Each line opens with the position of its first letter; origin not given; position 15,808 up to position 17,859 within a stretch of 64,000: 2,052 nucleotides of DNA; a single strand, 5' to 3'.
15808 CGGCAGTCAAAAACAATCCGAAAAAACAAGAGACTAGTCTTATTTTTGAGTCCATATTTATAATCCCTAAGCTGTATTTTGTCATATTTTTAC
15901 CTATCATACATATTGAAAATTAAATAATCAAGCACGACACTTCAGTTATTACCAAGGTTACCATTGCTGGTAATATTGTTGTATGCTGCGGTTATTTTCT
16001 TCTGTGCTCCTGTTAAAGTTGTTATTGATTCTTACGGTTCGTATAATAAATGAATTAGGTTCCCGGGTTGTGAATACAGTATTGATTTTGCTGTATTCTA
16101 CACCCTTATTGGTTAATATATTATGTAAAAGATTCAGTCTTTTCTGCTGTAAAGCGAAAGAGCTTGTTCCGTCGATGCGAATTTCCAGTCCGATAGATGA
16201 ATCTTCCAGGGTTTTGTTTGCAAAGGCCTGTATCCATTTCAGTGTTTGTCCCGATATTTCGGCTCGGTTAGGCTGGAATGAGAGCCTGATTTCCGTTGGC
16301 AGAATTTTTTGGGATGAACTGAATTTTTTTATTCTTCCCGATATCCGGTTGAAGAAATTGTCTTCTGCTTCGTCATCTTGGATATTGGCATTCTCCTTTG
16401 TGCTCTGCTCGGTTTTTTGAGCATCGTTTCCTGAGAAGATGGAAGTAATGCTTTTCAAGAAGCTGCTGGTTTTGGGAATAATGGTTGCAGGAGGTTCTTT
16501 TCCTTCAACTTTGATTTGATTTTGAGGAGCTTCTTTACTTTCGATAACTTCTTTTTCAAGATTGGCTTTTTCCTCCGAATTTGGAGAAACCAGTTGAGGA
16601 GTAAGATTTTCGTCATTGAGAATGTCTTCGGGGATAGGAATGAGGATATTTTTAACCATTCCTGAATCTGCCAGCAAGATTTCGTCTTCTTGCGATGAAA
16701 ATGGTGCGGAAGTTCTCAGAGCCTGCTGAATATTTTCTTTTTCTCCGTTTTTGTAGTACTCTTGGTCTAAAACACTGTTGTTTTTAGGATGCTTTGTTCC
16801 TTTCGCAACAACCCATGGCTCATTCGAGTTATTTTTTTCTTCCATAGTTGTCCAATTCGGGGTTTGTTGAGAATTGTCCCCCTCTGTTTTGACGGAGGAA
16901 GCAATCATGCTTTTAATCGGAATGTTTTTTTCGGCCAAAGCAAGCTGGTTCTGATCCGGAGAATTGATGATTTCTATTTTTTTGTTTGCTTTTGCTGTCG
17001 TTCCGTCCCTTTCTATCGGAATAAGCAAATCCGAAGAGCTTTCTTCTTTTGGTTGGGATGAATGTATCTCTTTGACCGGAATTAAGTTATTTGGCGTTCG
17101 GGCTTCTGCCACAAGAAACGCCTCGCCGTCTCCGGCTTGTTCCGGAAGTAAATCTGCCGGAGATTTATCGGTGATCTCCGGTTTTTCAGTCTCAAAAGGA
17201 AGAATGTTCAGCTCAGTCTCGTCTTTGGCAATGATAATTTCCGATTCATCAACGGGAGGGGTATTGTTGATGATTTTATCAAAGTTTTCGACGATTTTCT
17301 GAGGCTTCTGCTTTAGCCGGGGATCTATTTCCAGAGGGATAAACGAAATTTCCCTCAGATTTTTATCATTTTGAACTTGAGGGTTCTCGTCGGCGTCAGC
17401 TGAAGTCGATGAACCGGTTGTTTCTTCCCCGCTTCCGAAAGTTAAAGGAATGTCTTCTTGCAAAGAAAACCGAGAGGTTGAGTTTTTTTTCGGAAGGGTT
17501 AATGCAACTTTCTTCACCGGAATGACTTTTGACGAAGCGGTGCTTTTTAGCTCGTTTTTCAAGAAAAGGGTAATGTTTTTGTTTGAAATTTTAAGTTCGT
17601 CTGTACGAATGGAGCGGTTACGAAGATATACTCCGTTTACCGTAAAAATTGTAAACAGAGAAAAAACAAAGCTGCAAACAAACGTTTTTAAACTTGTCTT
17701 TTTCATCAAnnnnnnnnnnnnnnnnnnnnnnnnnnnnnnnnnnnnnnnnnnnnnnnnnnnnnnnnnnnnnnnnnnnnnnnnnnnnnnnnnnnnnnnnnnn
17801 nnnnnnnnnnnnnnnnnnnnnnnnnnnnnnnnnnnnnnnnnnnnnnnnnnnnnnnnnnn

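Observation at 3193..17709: IncI-thin-pilus/Bfp/Tcp-like type IVb pilus cluster directly abutting the T4SS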

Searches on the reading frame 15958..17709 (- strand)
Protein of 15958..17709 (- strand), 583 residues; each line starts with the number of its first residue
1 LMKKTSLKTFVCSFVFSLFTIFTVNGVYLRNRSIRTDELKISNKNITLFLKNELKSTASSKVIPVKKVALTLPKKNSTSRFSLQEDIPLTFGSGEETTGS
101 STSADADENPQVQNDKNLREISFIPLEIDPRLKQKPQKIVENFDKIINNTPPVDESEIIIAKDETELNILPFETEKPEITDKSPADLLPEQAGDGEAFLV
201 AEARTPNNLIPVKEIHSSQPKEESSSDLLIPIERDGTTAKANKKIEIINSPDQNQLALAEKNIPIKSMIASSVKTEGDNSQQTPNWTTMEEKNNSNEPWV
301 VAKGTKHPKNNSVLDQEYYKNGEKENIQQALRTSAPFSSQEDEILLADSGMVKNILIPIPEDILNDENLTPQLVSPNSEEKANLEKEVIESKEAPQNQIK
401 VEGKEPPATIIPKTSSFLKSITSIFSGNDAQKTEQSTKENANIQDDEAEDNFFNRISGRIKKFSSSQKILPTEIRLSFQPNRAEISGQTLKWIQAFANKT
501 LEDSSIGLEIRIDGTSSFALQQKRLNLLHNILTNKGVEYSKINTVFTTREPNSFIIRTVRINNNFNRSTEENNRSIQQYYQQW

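Call 6: search_protein_families(library=pfam, proteins=[window:15958-17709:-], max_evalue=0.01)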
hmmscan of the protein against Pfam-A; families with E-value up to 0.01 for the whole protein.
window:15958-17709:- (583 aa): 0 families

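Call 26: search_solved_structures(query=window:15958-17709:-, max_evalue=1)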
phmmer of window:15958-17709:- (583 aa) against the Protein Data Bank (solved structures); distinct sequences matched with E-value up to 1: 0.

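Call 31: search_protein_families(library=ncbifam, proteins=[window:15958-17709:-], max_evalue=0.01)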
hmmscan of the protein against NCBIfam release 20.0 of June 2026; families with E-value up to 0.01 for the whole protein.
window:15958-17709:- (583 aa): 0 families

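Call 63: find_homologous_proteins(query=window:15958-17709:-)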
Query window:15958-17709:- (583 aa): 1026 proteins with E <= 0.001 among 8000 candidates; the best 120 are listed.
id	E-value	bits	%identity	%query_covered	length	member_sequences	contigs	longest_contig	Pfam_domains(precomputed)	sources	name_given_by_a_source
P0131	0.0e+0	1245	100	100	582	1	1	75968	-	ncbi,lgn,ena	-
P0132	1.2e-281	953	78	100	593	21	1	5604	-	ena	-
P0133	6.3e-253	858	71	100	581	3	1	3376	-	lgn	-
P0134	3.9e-164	566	53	100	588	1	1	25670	-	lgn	-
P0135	2.5e-161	556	52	100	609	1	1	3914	-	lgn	-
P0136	1.7e-154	534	50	100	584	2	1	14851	-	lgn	-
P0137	4.4e-129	450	47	100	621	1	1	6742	-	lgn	-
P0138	9.0e-129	449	45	100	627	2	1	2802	-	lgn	-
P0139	7.9e-126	439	45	100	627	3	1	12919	-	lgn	-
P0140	3.7e-123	430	45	100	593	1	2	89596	-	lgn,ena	-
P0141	1.2e-121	425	46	100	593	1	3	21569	-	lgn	-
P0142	1.2e-118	415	43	100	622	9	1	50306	-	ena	-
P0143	5.4e-117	410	43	100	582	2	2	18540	-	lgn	-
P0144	9.4e-116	406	42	100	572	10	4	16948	-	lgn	-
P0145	4.6e-115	404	41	100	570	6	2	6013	-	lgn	-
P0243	7.0e-93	330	39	100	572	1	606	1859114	-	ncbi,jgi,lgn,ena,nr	ncbi:MAG: hypothetical protein ACLSBF_01820 [Alphaproteobacteria bacterium]|nr:hypothetical protein 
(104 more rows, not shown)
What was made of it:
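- Homologues lie on contigs up to 1.86 Mb (call 63).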

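Call 64: find_encoding_contigs(protein=P0243, flank=10000, max_places=2)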
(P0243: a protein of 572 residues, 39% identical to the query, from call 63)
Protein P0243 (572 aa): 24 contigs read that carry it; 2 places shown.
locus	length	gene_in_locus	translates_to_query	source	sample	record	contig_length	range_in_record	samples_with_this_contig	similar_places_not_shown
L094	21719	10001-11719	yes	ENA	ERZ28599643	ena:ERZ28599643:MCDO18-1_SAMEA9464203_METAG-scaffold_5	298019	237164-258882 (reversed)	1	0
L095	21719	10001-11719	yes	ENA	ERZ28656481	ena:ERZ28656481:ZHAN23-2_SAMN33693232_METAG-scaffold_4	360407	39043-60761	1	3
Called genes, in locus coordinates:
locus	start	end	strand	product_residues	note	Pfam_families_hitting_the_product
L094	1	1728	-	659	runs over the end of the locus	-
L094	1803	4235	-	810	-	PF27097:VirB4_TrbE_N (weak), PF03135:CagE_TrbE_VirB, PF19044:P-loop_TraG (faint)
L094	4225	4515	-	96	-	-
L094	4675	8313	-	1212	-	-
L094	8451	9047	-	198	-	PF04956:TrbC (faint)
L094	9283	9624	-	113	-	PF04956:TrbC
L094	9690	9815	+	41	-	-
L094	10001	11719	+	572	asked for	-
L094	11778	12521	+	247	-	PF10671:TcpQ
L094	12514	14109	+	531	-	PF00263:Secretin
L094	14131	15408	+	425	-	PF06864:PAP_PilO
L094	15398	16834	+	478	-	-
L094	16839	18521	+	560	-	PF00437:T2SSE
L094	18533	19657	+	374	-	PF00482:T2SSF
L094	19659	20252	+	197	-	PF08805:PilS (weak)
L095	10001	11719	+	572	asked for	-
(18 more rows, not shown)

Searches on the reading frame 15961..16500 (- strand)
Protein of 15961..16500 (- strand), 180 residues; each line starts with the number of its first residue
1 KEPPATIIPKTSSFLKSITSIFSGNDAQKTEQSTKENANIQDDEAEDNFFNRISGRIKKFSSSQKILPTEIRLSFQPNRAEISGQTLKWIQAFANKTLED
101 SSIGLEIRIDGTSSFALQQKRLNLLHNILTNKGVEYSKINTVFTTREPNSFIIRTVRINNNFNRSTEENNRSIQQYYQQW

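Call 78: predict_structure(alignment_id=A3)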
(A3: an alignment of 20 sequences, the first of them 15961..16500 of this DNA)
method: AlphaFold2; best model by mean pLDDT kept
length: 180 residues; sequences in the alignment: 20
mean_pLDDT: 69.7   pTM: 0.52
mean pLDDT of the five models: 69.7, 68.3, 66.8, 65.3, 58.6
residues with pLDDT >= 90: 78; 70-90: 15; 50-70: 23; < 50: 64
segments of 3 or more residues with pLDDT < 50: 1-21, 23-46, 163-166, 168-180
pLDDT, mean of each block of 10 residues (from residue 1): 41 45 39 33 45 53 69 92 95 94 94 92 96 95 90 89 48 43
secondary structure, 60 per line:
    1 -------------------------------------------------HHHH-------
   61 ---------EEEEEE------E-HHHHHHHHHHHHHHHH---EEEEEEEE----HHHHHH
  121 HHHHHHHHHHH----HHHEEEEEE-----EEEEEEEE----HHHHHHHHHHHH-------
elements in order: H50-53 E70-75 H84-99 E103-110 H115-131 E139-144 E150-157 H162-173
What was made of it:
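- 15958..17706 (-): First gene of the operon. It encodes a 582-aa bitopic protein with an N-terminal membrane anchor, a long poorly conserved (probably disordered) periplasmic linker, and a conserved C-terminal OmpA/Pal/MotB-like domain that probably binds peptidoglycan. The AF2 core has pLDDT >90 (call 78).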

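Call 80: fold_search(model_id=the predicted structure, library=pdb)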
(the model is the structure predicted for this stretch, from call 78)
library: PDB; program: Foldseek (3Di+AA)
matches with E <= 10: 1335; with E <= 0.001: 78
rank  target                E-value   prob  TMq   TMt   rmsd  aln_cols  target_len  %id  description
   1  5u1h_A                5.1e-07  1.00  0.40  0.56   3.4       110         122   16  Crystal structure of the C-terminal peptidoglycan binding domain of OprF (PA1777) from Pseudomonas aeruginosa (released 2017-01-11)
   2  5u1h_C                8.7e-07  1.00  0.39  0.54   4.5       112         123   16  Crystal structure of the C-terminal peptidoglycan binding domain of OprF (PA1777) from Pseudomonas aeruginosa (released 2017-01-11)
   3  3s02_A                1.5e-06  1.00  0.39  0.47   6.9       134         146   13  The crystal structure of the periplasmic domain of Helicobacter pylori MotB (residues 103-256) (released 2012-03-14)
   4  3s0y_B                1.6e-06  1.00  0.39  0.43   7.5       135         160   12  The crystal structure of the periplasmic domain of MotB (residues 64-256). (released 2012-03-14)
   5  3s06_B                1.7e-06  1.00  0.39  0.46   7.5       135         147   12  The crystal structure of the periplasmic domain of Helicobacter pylori MotB (residues 97-256, P3121). (released 2012-03-14)
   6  3s0w_A                1.7e-06  1.00  0.38  0.43   7.2       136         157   14  The crystal structure of the periplasmic domain of Helicobacter pylori MotB (residues 78-256). (released 2012-03-14)
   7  9a2n_MODEL_1_A        2.2e-06  1.00  0.43  0.44  15.7       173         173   14  Model of E. coli Pal by in-cell photo-crosslinking MS and deep learning (released 2023-02-24)
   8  4g4w                  2.4e-06  1.00  0.41  0.65   2.8       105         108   15  Crystal structure of peptidoglycan-associated lipoprotein from Acinetobacter baumannii (released 2013-07-24)
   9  3s0h_C                2.6e-06  1.00  0.38  0.40   7.3       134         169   12  The crystal structure of the periplasmic domain of Helicobacter pylori MotB (residues 90-256). (released 2012-03-14)
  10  3td5_A                2.7e-06  1.00  0.38  0.53   4.3       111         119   22  Crystal structure of OmpA-like domain from Acinetobacter baumannii in complex with L-Ala-gamma-D-Glu-m-DAP-D-Ala-D-Ala (released 2011-10-26)
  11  3s03_B                4.1e-06  1.00  0.39  0.50   7.0       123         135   14  The crystal structure of the periplasmic domain of Helicobacter pylori MotB (residues 97-256, P43). (released 2012-03-14)
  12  3s02_B                4.1e-06  1.00  0.39  0.46   7.2       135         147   13  The crystal structure of the periplasmic domain of Helicobacter pylori MotB (residues 103-256) (released 2012-03-14)
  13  3td3_H                6.5e-06  1.00  0.39  0.56   3.3       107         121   19  Crystal structure of OmpA-like domain from Acinetobacter baumannii in complex with glycine (released 2011-10-26)
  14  3td3_A                7.5e-06  1.00  0.40  0.58   3.1       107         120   20  Crystal structure of OmpA-like domain from Acinetobacter baumannii in complex with glycine (released 2011-10-26)
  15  5n2c_A                8.0e-06  1.00  0.41  0.59   2.9       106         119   14  Crystal structure of the peptidoglycan-associated lipoprotein from Burkholderia cenocepacia (released 2017-07-26)
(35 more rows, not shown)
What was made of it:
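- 15958..17706 (-): The top Foldseek PDB hits are OprF-C, MotB-C and Pal, with E from 5e-7 down (call 80).
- Checked: The "large ORF" has an OmpA/Pal/MotB-like C-terminal domain (calls 78, 80).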
